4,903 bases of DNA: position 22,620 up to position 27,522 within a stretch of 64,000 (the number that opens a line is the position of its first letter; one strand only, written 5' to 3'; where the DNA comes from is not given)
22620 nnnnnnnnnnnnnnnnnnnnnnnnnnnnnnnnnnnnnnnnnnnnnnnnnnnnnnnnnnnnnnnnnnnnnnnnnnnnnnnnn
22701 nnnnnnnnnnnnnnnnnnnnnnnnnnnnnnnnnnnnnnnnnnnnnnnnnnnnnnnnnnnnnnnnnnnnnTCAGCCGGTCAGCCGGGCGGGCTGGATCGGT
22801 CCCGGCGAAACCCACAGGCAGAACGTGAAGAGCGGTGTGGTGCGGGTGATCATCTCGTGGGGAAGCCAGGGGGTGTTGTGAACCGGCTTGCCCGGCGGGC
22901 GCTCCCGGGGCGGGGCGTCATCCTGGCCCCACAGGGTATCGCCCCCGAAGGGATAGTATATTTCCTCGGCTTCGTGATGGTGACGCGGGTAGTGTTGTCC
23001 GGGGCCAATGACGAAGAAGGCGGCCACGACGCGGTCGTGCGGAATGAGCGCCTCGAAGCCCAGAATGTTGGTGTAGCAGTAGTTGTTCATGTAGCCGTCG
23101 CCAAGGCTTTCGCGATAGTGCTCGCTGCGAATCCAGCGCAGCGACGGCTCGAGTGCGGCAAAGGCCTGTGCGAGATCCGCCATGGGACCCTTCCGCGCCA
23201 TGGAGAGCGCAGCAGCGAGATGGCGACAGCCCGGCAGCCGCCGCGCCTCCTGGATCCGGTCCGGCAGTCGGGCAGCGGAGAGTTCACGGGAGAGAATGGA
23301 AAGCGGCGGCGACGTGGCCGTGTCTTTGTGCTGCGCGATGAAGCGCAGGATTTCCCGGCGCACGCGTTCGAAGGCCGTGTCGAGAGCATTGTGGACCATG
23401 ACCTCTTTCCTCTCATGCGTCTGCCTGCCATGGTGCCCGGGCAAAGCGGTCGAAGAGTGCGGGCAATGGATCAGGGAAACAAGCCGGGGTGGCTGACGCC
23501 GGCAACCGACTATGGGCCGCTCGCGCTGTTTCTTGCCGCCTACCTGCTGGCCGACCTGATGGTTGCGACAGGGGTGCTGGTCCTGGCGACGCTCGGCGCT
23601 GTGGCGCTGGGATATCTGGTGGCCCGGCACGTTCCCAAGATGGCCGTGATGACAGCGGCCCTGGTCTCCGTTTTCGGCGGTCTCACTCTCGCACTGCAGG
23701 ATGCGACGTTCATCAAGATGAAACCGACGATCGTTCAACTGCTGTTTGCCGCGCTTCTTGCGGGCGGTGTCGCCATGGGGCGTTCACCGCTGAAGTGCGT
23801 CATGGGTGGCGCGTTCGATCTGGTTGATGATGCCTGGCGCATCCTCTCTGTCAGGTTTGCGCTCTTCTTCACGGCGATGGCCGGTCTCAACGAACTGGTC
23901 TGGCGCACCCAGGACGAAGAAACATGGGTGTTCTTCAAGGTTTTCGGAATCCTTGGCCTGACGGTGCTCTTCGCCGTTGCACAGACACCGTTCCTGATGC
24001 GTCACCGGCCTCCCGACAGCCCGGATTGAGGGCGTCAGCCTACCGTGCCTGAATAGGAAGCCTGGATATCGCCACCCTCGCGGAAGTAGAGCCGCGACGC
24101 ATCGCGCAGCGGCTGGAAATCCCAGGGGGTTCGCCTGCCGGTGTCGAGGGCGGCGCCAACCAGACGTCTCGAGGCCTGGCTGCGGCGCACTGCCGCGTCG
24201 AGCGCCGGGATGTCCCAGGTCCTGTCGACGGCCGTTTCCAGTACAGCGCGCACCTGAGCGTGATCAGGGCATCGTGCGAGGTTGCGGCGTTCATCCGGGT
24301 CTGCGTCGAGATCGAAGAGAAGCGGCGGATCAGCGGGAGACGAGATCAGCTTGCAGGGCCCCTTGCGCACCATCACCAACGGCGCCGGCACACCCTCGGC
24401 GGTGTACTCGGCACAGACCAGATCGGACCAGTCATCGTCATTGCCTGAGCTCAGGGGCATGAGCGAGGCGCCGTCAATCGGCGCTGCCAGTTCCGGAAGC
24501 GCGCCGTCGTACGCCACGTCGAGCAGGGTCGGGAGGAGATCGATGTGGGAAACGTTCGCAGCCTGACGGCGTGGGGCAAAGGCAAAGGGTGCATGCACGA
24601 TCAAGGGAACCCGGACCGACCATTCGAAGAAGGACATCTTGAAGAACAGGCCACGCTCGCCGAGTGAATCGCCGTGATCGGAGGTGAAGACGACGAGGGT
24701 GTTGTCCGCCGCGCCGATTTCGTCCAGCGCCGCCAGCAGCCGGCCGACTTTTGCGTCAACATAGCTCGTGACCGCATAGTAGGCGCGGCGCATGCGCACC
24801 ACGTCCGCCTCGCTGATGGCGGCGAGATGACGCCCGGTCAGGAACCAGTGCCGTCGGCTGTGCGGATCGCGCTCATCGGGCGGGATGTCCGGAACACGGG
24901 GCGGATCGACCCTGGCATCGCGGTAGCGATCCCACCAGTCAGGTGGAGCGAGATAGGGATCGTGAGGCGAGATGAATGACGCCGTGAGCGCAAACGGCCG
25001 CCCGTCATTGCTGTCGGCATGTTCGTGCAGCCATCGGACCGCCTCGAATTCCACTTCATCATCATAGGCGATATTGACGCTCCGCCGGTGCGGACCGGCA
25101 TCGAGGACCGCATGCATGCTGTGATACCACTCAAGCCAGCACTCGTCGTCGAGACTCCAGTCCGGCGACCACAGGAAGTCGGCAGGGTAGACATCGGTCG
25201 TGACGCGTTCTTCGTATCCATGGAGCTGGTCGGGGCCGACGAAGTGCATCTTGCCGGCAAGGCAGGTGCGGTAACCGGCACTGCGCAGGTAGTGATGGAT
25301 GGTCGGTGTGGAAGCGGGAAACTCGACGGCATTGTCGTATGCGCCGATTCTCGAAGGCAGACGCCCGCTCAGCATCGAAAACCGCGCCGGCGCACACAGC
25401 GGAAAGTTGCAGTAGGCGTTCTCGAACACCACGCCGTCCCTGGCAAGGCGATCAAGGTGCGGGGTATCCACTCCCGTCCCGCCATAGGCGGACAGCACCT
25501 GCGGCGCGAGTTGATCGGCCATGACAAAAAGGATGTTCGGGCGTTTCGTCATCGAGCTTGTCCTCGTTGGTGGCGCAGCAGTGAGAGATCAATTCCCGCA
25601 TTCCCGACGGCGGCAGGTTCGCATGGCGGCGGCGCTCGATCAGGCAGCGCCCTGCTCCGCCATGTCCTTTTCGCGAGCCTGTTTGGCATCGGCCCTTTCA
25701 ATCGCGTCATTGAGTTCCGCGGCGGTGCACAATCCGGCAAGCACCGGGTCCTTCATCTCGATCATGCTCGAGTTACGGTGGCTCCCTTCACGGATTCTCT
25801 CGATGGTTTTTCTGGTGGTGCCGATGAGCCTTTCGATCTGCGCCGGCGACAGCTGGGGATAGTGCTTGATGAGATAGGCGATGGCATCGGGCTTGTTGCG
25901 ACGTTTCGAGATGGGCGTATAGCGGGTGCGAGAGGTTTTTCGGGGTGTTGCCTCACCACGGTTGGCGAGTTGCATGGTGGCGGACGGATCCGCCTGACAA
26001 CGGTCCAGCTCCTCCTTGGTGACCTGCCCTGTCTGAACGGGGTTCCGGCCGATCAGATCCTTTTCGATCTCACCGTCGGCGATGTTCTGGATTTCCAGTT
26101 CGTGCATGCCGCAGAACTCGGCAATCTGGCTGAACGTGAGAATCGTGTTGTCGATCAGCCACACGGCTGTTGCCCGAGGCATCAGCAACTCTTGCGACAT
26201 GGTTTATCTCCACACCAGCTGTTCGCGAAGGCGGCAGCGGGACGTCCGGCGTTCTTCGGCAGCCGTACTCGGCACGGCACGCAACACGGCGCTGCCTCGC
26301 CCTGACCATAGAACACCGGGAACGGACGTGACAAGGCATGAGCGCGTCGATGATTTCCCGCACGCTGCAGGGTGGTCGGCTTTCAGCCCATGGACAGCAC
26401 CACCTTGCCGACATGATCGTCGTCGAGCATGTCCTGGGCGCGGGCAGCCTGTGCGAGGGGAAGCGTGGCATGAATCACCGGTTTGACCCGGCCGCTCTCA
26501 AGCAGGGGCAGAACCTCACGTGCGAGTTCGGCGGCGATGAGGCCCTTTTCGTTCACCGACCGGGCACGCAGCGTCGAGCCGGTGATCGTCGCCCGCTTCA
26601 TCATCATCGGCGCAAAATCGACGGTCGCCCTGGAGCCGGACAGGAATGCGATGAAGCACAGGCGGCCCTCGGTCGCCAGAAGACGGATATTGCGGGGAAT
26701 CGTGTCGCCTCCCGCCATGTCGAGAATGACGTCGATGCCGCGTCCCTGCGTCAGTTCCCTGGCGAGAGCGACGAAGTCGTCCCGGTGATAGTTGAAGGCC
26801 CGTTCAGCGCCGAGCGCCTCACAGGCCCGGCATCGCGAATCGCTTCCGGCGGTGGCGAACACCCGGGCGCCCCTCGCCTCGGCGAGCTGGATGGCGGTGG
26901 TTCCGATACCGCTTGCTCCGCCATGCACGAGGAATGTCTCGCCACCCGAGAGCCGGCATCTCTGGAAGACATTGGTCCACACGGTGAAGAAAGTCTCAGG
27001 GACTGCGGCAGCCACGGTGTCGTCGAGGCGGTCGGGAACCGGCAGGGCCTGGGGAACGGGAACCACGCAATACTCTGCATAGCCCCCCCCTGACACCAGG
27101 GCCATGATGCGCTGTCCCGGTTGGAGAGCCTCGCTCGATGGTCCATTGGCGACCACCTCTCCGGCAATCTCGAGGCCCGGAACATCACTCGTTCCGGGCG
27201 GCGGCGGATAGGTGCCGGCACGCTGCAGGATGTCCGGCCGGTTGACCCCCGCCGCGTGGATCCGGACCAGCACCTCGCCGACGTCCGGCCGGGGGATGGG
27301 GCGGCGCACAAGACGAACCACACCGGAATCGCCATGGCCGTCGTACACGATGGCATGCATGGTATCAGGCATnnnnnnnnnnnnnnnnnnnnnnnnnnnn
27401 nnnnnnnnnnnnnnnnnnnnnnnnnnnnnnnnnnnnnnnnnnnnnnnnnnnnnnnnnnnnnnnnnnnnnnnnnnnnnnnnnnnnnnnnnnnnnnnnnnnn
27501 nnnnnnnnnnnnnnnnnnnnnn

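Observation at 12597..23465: Candidate uncharacterised amine-catabolism gene set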

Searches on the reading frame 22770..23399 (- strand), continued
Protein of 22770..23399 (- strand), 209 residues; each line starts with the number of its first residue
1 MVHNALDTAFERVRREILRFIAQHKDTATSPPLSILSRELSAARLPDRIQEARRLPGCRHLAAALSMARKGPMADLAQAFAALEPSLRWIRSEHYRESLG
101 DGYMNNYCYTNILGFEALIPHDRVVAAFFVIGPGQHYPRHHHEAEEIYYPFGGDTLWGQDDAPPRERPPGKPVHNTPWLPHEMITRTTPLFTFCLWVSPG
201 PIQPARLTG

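Call 92: fold_search(model_id=the predicted structure, library=pdb)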
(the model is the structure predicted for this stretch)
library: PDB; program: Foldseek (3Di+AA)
matches with E <= 10: 1928; with E <= 0.001: 558
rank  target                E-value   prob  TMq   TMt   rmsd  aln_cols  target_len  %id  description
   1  4b29                  2.0e-15  1.00  0.77  0.82   3.2       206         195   22  Crystal structures of DMSP lyases RdDddP and RnDddQII (released 2012-07-25)
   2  4la3_A                8.3e-15  1.00  0.69  0.75   4.8       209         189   20  Crystal structure of dimethylsulphoniopropionate (DMSP) lyase DddQ Y131A in complex with DMSP (released 2014-01-15)
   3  4la2_A                3.5e-14  1.00  0.70  0.77   4.5       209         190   20  Crystal structure of dimethylsulphoniopropionate (DMSP) lyase DddQ (released 2014-01-15)
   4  5jsp_A                3.7e-14  1.00  0.68  0.74   4.7       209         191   22  New Mechanistic Insight from Substrate and Product Bound Structures of the Metal-dependent Dimethylsulfoniopropionate  (released 2017-02-22)
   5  4la2_B                5.6e-14  1.00  0.69  0.74   4.7       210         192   22  Crystal structure of dimethylsulphoniopropionate (DMSP) lyase DddQ (released 2014-01-15)
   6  5cu1                  3.7e-13  1.00  0.66  0.70   5.4       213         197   24  Crystal structure of DMSP lyase DddQ from Ruegeria pomeroyi DSS-3 (released 2016-08-17)
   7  7zvy_H                1.2e-07  1.00  0.40  0.82   2.2       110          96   17  Thermococcus kadokarensis phosphomannose isomerase (released 2022-08-24)
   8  7zvm                  1.8e-07  1.00  0.41  0.78   2.8       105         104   21  Thermococcus barophilus phosphomannose isomerase protein structure at 1.6 A (released 2022-08-24)
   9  7zvy_G                4.3e-07  1.00  0.40  0.78   3.1       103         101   21  Thermococcus kadokarensis phosphomannose isomerase (released 2022-08-24)
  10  7zvy_A                4.3e-07  1.00  0.39  0.70   3.0       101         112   22  Thermococcus kadokarensis phosphomannose isomerase (released 2022-08-24)
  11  7zvy_E                5.7e-07  1.00  0.41  0.77   2.8       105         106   21  Thermococcus kadokarensis phosphomannose isomerase (released 2022-08-24)
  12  5xkx                  5.7e-07  1.00  0.61  0.37   7.8       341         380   11  Crystal structure of WT DddY (released 2017-11-01)
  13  7zvy_F                6.9e-07  1.00  0.38  0.71   2.3        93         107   22  Thermococcus kadokarensis phosphomannose isomerase (released 2022-08-24)
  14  5y4k                  7.7e-07  1.00  0.63  0.38   7.3       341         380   10  Crystal structure of DddY mutant Y260A (released 2017-11-01)
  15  1v70                  8.2e-07  1.00  0.38  0.71   6.6       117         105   14  Crystal Structure of probable antibiotics synthesis protein from Thermus thermophilus HB8 (released 2004-12-14)
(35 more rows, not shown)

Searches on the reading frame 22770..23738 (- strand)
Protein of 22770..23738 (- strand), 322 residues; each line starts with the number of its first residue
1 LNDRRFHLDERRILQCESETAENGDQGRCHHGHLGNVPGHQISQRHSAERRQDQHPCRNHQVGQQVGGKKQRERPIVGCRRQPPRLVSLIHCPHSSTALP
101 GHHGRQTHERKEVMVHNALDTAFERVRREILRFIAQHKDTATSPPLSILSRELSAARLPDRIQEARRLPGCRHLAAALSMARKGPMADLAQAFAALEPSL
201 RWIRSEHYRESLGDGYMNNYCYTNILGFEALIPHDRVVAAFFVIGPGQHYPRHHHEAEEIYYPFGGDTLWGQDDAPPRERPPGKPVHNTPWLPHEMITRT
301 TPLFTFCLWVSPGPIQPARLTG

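Call 8: search_protein_families(library=pfam, proteins=[window:22770-23738:-], max_evalue=0.01)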
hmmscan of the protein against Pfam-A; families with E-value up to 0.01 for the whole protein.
window:22770-23738:- (322 aa): 1 family
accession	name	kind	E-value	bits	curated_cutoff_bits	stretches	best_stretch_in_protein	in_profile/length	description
PF16867.11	DMSP_lyase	-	1.2e-29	103.6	27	1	156-304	15-161/162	Dimethlysulfonioproprionate lyase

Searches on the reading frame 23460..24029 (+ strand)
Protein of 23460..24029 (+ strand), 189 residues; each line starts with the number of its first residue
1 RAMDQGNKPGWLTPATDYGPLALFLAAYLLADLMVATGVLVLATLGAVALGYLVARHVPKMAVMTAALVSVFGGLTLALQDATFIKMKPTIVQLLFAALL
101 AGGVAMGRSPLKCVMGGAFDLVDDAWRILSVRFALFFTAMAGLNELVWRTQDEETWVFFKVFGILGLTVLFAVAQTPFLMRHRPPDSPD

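Call 8: search_protein_families(library=pfam, proteins=[window:23460-24029:+], max_evalue=0.01)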
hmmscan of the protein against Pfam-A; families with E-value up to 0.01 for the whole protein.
window:23460-24029:+ (189 aa): 1 family
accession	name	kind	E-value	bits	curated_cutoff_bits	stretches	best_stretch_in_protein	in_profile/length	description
PF04279.20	IspA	-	3.1e-56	190.8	28.7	1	15-184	4-174/176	Intracellular septation protein A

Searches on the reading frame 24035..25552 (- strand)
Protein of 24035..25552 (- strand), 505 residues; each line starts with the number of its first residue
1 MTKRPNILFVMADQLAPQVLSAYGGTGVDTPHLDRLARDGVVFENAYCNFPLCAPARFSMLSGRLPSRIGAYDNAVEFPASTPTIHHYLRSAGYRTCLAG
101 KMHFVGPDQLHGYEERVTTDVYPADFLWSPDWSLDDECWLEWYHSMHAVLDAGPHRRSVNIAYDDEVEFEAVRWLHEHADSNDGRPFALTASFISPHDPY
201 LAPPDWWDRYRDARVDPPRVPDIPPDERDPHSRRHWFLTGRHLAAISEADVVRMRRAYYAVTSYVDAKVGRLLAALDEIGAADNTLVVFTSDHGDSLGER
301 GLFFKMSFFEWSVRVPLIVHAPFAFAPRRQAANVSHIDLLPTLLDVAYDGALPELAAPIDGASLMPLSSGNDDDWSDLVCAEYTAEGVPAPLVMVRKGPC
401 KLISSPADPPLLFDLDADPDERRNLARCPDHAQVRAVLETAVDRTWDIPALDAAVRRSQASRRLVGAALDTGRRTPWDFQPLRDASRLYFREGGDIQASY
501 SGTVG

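Call 8: search_protein_families(library=pfam, proteins=[window:24035-25552:-], max_evalue=0.01)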
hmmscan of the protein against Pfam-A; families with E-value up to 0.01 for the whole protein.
window:24035-25552:- (505 aa): 6 families
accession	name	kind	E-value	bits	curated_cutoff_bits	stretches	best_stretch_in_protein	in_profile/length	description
PF00884.28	Sulfatase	-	1.9e-51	175.6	25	1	5-347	1-299/301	Sulfatase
PF01663.27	Phosphodiest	-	1.6e-13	51.5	23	2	8-83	2-74/342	Type I phosphodiesterase / nucleotide pyrophosphatase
PF16347.10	SGSH_C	-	4.1e-13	50.2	29.3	1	298-443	1-149/154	N-sulphoglucosamine sulphohydrolase, C-terminal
PF12411.13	Choline_sulf_C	-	4e-11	43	27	1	454-493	2-41/53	Choline sulfatase enzyme C terminal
PF14707.11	Sulfatase_C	-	2e-05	25.6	30.9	1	407-444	53-91/127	C-terminal region of aryl-sulfatase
PF02995.22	DUF229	-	0.0023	17.1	25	1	257-298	305-346/496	Protein of unknown function (DUF229)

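Call 77: search_protein_families(library=ncbifam, proteins=[window:24035-25552:-], max_evalue=0.00001)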
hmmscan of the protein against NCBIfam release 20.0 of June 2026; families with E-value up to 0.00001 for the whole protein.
window:24035-25552:- (505 aa): 6 families
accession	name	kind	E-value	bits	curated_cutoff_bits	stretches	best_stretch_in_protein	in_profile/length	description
TIGR03417.1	chol_sulfatase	equivalog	3.3e-195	649.7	433.45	1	3-496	1-490/500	choline-sulfatase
NF010322.0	PRK13759.1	equivalog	8.5e-69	232.3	481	1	2-431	4-442/486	arylsulfatase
NF045661.1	HdlasePehA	equivalog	5.3e-49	167.2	900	2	179-434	194-473/506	phosphoric/sulfuric ester hydrolase PehA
NF052527.1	Mn_arylsulf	exception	1.5e-41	142.9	850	2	167-437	183-443/479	manganese-dependent arylsulfatase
NF038282.1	LapC_YejM_PbgA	exception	1.2e-06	27.1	825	1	248-344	404-497/584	LPS biosynthesis-modulating metalloenzyme YejM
NF038075.1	fam_STM4013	hypoth_equivalog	1.7e-06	27.7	250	0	258-316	200-255/261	STM4013/SEN3800 family hydrolase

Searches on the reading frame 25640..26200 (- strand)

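Call 8: search_protein_families(library=pfam, proteins=[window:25640-26200:-], max_evalue=0.01)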
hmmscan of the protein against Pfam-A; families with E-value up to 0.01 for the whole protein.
window:25640-26200:- (186 aa): 2 families
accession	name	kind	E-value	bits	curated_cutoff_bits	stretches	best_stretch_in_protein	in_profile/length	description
PF06242.16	TrcR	-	1.2e-50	171.7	22.2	1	35-171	1-138/139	Transcriptional cell cycle regulator TrcR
PF13384.12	HTH_23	-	0.0074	16.5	24.6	0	9-34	7-31/50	Homeodomain-like domain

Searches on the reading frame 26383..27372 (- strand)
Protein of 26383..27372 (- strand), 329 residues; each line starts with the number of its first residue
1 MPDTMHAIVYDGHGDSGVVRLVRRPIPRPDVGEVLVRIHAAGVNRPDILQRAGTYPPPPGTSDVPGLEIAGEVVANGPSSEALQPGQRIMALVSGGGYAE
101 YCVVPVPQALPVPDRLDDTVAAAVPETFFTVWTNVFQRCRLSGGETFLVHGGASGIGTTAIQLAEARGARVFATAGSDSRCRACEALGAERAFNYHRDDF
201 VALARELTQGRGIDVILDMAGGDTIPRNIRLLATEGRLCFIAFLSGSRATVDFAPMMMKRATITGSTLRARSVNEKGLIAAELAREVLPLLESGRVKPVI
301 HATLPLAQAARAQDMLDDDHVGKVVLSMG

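Call 65: search_protein_families(library=pfam, proteins=[window:26383-27372:-], max_evalue=0.001)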
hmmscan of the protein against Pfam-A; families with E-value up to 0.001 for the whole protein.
window:26383-27372:- (329 aa): 3 families
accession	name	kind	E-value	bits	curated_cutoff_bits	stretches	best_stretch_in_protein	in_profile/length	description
PF00107.32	ADH_zinc_N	-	2.4e-28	99.1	31.8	1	155-272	1-118/129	Zinc-binding dehydrogenase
PF13602.12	ADH_zinc_N_2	-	1.6e-19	71.6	27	1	187-326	1-134/134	Zinc-binding dehydrogenase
PF08240.17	ADH_N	-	5.6e-17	62.3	23.5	1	32-114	3-104/104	Alcohol dehydrogenase GroES-like domain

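Call 77: search_protein_families(library=ncbifam, proteins=[window:26383-27372:-], max_evalue=0.00001)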
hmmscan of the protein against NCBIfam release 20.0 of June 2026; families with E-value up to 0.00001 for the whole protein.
window:26383-27372:- (329 aa): 24 families
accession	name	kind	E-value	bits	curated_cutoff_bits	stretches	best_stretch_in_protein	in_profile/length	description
TIGR02824.1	quinone_pig3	subfamily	3.7e-132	440.3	296.8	1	5-328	1-325/325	putative NAD(P)H quinone oxidoreductase, PIG3 family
NF041183.1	Pks2_ls1_myc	equivalog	4.5e-33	113.3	2400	1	28-327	1429-1728/2086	sulfolipid-1 biosynthesis phthioceranic/hydroxyphthioceranic acid synthase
NF008024.0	PRK10754.1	subfamily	3.2e-32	111.9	348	1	8-318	5-316/327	NADPH:quinone reductase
NF010344.0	PRK13771.1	subfamily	8.1e-29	100.6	349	2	96-328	116-333/334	putative alcohol dehydrogenase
NF041172.1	AcrlCoa_red_Thmprot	equivalog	3e-25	88.9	500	1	96-327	116-333/334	acryloyl-CoA reductase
NF003808.0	PRK05396.1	equivalog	2.4e-23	82.6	380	1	95-327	118-339/341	L-threonine 3-dehydrogenase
TIGR00692.1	tdh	equivalog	4.5e-23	81.8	458.35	1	92-327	113-339/340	L-threonine 3-dehydrogenase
TIGR01751.1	crot-CoA-red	equivalog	3e-22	78.9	378.55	2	84-195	127-241/398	crotonyl-CoA carboxylase/reductase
NF041097.1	keto_inos_dh_IolM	equivalog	1.6e-21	76.5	450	1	95-326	150-387/389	scyllo-inosose 3-dehydrogenase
TIGR02817.1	adh_fam_1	subfamily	1.1e-20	74.4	284.05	1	25-326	23-333/336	zinc-binding alcohol dehydrogenase family protein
TIGR02823.1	oxido_YhdH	subfamily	3.1e-17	62.4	297.25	1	30-327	25-323/324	acrylyl-CoA reductase family protein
TIGR03989.1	Rxyl_3153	subfamily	1e-16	61.2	440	1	95-266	138-313/370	NDMA-dependent alcohol dehydrogenase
TIGR03366.1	HpnZ_proposed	hypoth_equivalog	5.8e-15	55.3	328.1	1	95-241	107-252/315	putative phosphonate catabolism associated alcohol dehydrogenase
NF058644.1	CurcmRedCuraProt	equivalog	2.6e-14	53.1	440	1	20-327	19-332/336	NADPH-dependent curcumin/dihydrocurcumin reductase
NF007489.0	PRK10083.1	equivalog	7.2e-14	51.5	376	1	92-316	111-323/339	Zn-dependent oxidoreductase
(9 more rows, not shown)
